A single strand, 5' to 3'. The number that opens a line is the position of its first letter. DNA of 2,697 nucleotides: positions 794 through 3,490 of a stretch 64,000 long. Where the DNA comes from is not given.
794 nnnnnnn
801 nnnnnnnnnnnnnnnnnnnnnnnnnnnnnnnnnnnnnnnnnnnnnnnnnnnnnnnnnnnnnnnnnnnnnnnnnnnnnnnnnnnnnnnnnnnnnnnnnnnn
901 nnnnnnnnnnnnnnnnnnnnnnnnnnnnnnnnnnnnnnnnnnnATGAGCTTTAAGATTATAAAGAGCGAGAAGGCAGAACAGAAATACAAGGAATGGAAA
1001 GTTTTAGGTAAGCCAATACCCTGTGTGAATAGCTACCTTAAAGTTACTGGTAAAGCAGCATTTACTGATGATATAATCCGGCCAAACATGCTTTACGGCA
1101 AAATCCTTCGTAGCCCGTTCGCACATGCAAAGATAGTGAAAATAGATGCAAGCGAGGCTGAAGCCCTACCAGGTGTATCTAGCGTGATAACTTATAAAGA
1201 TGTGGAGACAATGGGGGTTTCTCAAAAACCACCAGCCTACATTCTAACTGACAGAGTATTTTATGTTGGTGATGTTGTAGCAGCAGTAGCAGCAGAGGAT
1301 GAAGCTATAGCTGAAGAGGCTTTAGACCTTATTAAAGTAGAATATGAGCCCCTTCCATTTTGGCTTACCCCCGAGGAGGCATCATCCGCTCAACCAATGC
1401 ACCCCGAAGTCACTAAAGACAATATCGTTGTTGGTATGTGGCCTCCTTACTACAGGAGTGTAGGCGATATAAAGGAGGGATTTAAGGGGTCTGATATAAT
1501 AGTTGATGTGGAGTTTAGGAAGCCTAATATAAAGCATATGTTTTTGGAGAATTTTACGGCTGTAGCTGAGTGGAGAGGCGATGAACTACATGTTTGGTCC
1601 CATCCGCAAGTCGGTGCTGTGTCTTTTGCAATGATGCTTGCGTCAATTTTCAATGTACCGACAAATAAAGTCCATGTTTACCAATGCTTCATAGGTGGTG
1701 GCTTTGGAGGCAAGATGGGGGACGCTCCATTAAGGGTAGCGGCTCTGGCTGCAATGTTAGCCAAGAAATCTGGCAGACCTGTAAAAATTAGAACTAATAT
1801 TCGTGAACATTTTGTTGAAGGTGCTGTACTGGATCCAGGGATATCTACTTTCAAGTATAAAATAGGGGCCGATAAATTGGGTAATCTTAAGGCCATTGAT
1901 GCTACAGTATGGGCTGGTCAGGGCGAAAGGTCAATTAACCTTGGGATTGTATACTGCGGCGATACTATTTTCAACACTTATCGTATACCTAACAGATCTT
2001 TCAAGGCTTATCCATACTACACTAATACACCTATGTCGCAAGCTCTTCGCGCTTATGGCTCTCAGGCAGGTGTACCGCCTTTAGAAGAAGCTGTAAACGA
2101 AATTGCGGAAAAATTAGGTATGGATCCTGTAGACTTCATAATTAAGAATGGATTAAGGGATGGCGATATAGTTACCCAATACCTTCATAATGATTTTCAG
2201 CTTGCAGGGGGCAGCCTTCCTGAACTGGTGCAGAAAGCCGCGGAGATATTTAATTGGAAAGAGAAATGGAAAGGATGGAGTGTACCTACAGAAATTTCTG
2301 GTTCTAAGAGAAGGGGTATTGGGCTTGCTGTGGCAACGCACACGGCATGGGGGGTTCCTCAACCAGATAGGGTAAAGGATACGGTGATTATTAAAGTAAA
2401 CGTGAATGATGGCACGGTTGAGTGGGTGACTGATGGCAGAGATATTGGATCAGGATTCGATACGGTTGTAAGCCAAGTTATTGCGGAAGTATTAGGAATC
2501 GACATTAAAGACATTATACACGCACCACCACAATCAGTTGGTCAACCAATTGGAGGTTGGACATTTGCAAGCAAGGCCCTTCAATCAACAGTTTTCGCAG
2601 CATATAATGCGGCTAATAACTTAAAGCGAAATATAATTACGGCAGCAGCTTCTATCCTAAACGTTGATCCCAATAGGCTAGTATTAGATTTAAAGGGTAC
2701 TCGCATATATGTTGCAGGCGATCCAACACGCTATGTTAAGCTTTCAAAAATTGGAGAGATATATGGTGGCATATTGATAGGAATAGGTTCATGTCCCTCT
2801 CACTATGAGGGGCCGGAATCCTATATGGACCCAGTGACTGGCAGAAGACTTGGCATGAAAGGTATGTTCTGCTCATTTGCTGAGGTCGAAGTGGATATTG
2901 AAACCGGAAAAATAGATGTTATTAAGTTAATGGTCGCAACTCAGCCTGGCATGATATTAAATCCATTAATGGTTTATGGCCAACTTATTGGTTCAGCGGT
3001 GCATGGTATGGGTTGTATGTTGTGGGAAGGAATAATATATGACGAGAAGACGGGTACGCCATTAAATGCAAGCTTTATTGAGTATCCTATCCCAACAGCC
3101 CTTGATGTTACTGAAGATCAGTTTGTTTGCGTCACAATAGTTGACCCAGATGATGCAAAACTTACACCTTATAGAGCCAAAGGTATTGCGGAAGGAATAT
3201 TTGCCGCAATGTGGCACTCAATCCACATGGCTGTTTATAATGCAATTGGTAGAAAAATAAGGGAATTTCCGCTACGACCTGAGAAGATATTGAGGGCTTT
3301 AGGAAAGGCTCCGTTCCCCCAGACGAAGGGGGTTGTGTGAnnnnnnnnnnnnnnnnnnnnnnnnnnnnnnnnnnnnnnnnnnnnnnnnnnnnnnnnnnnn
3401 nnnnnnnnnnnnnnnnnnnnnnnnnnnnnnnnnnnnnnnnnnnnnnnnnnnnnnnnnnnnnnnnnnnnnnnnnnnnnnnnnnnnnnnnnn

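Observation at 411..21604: A 21-kb catabolic island: Mo-hydroxylase, three amidohydrolase-2 enzymes, a PEPM/ICL-family lyase, a cupin, two fumarate-reductase-like flavoproteins and a Liv-type importer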

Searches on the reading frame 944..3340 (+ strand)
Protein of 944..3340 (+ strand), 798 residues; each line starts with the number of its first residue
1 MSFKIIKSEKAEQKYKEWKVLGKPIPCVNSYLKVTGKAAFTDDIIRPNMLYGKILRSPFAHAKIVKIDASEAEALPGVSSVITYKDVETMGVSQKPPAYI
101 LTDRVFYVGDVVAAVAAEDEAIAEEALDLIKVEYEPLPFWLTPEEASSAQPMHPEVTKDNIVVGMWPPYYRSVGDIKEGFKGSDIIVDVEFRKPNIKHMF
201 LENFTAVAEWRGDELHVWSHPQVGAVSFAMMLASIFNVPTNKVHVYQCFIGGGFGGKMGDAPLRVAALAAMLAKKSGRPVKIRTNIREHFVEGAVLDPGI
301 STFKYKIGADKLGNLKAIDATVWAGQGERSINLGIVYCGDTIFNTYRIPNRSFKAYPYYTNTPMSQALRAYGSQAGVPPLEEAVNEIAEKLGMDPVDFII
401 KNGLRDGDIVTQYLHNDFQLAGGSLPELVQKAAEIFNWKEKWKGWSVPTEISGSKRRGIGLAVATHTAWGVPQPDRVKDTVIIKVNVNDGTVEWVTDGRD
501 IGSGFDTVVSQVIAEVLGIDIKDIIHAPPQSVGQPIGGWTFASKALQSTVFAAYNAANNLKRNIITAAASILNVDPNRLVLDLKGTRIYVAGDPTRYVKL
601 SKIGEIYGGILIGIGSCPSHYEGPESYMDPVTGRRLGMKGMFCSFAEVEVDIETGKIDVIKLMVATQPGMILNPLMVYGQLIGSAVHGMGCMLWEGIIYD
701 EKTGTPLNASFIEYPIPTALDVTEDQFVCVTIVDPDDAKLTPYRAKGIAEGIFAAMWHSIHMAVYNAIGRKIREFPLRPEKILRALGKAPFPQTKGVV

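Call 3: search_protein_families(library=pfam, proteins=[window:944-3340:+])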
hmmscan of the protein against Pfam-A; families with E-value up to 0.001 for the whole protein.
window:944-3340:+ (798 aa): 3 families
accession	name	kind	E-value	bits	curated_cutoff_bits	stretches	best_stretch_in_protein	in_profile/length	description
PF02738.23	MoCoBD_1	-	2.4e-50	171.4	27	1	172-402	14-243/244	Molybdopterin cofactor-binding domain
PF20256.3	MoCoBD_2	-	2.5e-48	165.5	27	1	432-722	2-282/283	Molybdopterin cofactor-binding domain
PF01315.27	Ald_Xan_dh_C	-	1.1e-30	106.7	31.3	1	35-138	1-110/110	Aldehyde oxidase and xanthine dehydrogenase, a/b hammerhead domain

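Call 5: search_protein_families(library=ncbifam, proteins=[window:944-3340:+], max_evalue=0.00001)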
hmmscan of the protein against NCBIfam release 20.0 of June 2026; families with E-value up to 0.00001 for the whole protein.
window:944-3340:+ (798 aa): 13 families
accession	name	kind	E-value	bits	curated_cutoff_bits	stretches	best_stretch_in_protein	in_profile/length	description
TIGR03194.1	4hydrxCoA_A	equivalog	8.3e-126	421.3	994.55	1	25-786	1-746/746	4-hydroxybenzoyl-CoA reductase subunit alpha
NF043082.1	XdhA_XDHase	equivalog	7.5e-113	378.1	780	1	22-788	2-754/758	xanthine dehydrogenase subunit XdhA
NF007426.0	PRK09970.1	equivalog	2.3e-111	373.1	916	1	18-786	3-755/761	xanthine dehydrogenase molybdenum-binding subunit XdhA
NF041671.1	peri_hyde_PaoC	equivalog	1.6e-88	297.9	1180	2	12-564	9-533/735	aldehyde oxidoreductase molybdenum-binding subunit PaoC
TIGR03196.1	pucD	equivalog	1.3e-82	278.4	783.65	1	22-782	4-754/763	xanthine dehydrogenase subunit D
TIGR03313.1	Se_sel_red_Mo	hypoth_equivalog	4.4e-80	269.6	1101.9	2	172-788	360-951/951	molybdopterin-dependent oxidoreductase Mo/Fe-S-binding subunit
NF041018.1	glyceraldDH_alpha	equivalog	3.6e-78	263.7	790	1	21-783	3-741/741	glyceraldehyde dehydrogenase subunit alpha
NF040766.1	CODH_aero_grp5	exception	1.6e-71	241.5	950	2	19-603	3-590/785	aerobic carbon-monoxide dehydrogenase large subunit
NF045668.1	pterin_aldehy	equivalog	4.1e-69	233.6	1100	2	14-560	168-714/905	molybdopterin-dependent aldehyde oxidoreductase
TIGR03311.1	Se_dep_XDH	equivalog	6.5e-64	216.4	830.45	1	4-568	145-682/848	selenium-dependent xanthine dehydrogenase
TIGR02965.1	xanthine_xdhB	equivalog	1.2e-63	215.5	849.5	1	31-769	11-734/758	xanthine dehydrogenase molybdopterin binding subunit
TIGR02416.1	CO_dehy_Mo_lg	equivalog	5.5e-53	180.2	991.15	1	34-768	6-750/770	aerobic carbon-monoxide dehydrogenase large subunit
TIGR02969.1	mam_aldehyde_ox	subfamily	3.9e-44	150.5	1912.3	2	5-413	560-956/1330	aldehyde oxidase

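Call 7: list_cluster_members(proteins=[window:944-3340:+, window:5962-7203:+, window:7272-8396:+, window:11864-13177:+, window:14203-15153:-, window:15404-15838:+, window:15968-17692:+, window:17694-19235:+, window:19329-20657:+, window:20705-21604:+])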
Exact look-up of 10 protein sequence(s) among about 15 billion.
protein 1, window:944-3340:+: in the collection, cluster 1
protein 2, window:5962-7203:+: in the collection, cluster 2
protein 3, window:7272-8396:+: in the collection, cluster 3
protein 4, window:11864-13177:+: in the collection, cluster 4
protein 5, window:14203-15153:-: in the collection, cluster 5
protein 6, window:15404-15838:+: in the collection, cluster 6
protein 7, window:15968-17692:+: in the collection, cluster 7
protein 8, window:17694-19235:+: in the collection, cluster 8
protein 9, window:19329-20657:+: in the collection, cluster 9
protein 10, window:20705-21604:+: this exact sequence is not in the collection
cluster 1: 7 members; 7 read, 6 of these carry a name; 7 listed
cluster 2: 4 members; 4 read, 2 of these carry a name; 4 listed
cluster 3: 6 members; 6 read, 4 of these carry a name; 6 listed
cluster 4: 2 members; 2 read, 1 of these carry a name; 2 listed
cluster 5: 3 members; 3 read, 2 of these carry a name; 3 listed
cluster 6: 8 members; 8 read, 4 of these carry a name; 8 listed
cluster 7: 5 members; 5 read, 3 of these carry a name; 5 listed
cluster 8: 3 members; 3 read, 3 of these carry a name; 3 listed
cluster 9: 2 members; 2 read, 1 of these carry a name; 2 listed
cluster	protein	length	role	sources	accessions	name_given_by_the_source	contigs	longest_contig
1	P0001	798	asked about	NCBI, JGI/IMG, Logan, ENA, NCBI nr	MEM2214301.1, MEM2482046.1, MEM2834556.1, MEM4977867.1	MAG: xanthine dehydrogenase family protein molybdopterin-binding subunit [Candidatus ... | MAG: hypothetical protein DSO06_00260 [Candidatus Nezhaarchaeota archaeon WYZ-LMO8]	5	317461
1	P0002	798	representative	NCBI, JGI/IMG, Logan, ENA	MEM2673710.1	MAG: xanthine dehydrogenase family protein molybdopterin-binding subunit [Candidatus ...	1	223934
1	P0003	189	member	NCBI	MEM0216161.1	MAG: hypothetical protein QW612_01275 [Candidatus Bathyarchaeia archaeon]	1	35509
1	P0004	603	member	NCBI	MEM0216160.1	MAG: molybdopterin cofactor-binding domain-containing protein [Candidatus Bathyarchaeia ...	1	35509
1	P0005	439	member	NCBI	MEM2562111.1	MAG: molybdopterin cofactor-binding domain-containing protein, partial [Candidatus ...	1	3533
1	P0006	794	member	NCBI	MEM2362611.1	MAG: xanthine dehydrogenase family protein molybdopterin-binding subunit, partial ...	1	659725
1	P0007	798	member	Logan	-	-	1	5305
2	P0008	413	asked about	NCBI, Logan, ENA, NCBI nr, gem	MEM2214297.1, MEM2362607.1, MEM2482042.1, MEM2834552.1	MAG: amidohydrolase family protein [Candidatus Nezhaarchaeales archaeon] | MAG: hypothetical protein DSO06_00280 [Candidatus Nezhaarchaeota archaeon WYZ-LMO8]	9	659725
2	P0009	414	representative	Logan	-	-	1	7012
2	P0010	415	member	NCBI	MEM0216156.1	MAG: amidohydrolase family protein [Candidatus Bathyarchaeia archaeon]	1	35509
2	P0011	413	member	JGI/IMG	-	-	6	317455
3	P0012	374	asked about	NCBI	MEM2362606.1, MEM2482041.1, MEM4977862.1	MAG: amidohydrolase family protein [Candidatus Nezhaarchaeales archaeon]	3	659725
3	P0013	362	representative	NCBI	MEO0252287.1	MAG: amidohydrolase family protein [candidate division WOR-3 bacterium]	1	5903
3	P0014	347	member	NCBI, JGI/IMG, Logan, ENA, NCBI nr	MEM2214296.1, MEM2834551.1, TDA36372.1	MAG: amidohydrolase family protein [Candidatus Nezhaarchaeales archaeon] | MAG: amidohydrolase [Candidatus Nezhaarchaeota archaeon WYZ-LMO8]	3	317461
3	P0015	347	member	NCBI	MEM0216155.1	MAG: amidohydrolase family protein [Candidatus Bathyarchaeia archaeon]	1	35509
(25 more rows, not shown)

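Call 11: search_solved_structures(query=window:944-3340:+, show_alignments=1)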
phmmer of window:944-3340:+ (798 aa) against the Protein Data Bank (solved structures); distinct sequences matched with E-value up to 0.001: 42.
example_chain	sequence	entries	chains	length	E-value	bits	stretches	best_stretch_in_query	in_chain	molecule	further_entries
1rm6_A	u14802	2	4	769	4.9e-88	299.6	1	20-786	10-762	4-hydroxybenzoyl-CoA reductase alpha subunit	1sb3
5g5h_C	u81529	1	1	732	5.2e-60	206.9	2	12-562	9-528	Aldehyde oxidoreductase molybdenum-binding subunit PaoC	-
5g5g_C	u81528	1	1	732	1.5e-59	205.4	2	12-562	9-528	PUTATIVE XANTHINE DEHYDROGENASE YAGS FAD-BINDING SUBUNIT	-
7dqx_A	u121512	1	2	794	8.1e-57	196.3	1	34-783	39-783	6-hydroxypseudooxynicotine dehydrogenase complex subunit gamma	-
1t3q_B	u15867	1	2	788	6.7e-46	160.2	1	33-790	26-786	quinoline 2-oxidoreductase large subunit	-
3hrd_A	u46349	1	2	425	1.8e-45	158.8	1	16-439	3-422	Nicotinate dehydrogenase large molybdopterin subunit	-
8uem_A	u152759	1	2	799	3.6e-45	157.8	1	34-788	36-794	Carbon monoxide dehydrogenase (Large chain), CoxL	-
3zyv_A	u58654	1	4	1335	7.6e-44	153.4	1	21-543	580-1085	AOX3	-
1zxi_B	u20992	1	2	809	9.7e-44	153.1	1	34-750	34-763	Carbon monoxide dehydrogenase large chain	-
1n5w_B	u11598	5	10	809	1.3e-43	152.6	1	34-750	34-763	Carbon monoxide dehydrogenase large chain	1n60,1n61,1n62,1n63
1fiq_C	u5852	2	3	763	4.9e-41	144.1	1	21-558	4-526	XANTHINE OXIDASE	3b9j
3sr6_C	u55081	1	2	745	4.9e-41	144.1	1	21-558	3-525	Xanthine dehydrogenase/oxidase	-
3etr_C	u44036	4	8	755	5.2e-41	144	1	21-558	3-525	Xanthine dehydrogenase/oxidase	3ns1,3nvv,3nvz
3nrz_C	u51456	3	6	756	5.3e-41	144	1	21-558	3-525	Xanthine dehydrogenase/oxidase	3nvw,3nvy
3eub_C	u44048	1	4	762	5.4e-41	144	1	21-558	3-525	Xanthine dehydrogenase/oxidase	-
4zoh_A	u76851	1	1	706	1.3e-39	139.4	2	21-404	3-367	Putative oxidoreductase molybdopterin-binding subunit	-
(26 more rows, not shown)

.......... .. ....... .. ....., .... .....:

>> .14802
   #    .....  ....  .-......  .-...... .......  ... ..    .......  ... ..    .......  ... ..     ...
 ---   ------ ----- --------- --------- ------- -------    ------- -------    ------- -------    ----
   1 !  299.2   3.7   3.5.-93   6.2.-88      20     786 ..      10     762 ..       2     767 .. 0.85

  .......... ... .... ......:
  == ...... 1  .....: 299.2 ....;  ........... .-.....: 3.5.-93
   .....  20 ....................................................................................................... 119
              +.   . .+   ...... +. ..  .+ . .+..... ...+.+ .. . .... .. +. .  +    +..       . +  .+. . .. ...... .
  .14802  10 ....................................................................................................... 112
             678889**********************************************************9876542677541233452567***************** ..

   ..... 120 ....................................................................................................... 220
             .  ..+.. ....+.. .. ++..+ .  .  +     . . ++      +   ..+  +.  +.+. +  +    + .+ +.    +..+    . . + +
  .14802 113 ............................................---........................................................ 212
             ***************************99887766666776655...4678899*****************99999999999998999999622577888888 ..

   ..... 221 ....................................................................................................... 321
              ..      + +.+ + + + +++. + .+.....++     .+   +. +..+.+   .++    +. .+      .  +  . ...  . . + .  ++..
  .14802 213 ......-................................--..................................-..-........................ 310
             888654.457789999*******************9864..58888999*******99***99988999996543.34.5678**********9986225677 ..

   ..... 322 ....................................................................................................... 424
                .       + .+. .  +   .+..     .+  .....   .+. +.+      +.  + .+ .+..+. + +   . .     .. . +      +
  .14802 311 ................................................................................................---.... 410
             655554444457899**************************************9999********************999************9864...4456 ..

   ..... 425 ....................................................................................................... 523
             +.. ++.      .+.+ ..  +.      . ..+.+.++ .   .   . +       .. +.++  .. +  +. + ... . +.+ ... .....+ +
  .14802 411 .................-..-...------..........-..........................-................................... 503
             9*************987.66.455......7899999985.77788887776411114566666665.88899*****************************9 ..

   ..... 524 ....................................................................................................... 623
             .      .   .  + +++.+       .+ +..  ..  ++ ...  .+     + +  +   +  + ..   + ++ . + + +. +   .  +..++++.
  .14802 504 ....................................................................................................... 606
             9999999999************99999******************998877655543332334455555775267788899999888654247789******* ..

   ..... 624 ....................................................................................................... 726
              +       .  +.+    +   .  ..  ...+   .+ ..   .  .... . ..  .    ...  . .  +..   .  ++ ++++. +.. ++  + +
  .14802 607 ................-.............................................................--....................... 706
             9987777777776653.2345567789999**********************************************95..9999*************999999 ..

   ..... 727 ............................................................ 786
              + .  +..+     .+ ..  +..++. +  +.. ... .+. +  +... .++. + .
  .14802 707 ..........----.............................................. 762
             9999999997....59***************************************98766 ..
